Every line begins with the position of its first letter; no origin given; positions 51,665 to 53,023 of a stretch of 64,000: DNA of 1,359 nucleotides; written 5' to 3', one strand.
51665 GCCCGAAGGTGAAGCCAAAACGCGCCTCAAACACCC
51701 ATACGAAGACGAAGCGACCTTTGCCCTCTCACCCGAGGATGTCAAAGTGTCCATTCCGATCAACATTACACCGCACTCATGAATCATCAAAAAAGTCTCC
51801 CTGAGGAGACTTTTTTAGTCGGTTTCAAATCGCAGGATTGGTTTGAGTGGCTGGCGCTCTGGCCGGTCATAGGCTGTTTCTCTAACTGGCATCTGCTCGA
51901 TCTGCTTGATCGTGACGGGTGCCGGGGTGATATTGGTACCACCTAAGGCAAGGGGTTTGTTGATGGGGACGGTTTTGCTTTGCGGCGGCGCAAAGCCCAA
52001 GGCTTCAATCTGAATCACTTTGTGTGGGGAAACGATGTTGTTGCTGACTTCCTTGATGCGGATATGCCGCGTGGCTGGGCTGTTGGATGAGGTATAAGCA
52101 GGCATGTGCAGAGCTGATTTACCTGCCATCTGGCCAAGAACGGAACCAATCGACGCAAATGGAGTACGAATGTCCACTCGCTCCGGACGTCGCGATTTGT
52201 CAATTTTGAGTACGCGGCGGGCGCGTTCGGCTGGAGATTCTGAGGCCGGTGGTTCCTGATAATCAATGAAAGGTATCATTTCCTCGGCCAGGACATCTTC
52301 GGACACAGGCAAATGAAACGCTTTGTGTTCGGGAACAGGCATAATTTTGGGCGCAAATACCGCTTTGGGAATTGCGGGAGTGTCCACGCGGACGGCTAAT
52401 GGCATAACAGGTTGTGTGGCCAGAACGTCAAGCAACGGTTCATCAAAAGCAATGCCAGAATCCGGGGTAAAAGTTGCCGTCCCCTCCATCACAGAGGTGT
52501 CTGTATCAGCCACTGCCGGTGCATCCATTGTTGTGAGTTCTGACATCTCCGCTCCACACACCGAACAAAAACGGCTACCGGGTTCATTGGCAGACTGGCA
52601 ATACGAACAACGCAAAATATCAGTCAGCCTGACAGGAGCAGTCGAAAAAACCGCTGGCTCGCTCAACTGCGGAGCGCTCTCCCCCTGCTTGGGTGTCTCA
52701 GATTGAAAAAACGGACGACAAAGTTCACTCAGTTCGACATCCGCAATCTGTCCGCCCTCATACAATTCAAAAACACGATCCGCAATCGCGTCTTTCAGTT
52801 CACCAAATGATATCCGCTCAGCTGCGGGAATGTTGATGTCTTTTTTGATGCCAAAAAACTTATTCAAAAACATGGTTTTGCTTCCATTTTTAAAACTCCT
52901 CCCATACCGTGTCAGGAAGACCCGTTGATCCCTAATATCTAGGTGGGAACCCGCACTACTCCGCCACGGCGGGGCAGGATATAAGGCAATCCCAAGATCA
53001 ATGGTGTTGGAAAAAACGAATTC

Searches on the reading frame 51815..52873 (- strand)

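Call 78: search_protein_families(library=pfam, proteins=[window:51815-52873:-], max_evalue=0.0001)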
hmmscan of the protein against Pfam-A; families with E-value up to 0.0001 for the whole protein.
window:51815-52873:- (352 aa): 1 family
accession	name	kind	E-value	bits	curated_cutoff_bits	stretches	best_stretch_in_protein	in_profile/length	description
PF13240.11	Zn_Ribbon_1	-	1.1e-05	25.5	25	1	89-109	2-22/23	zinc-ribbon domain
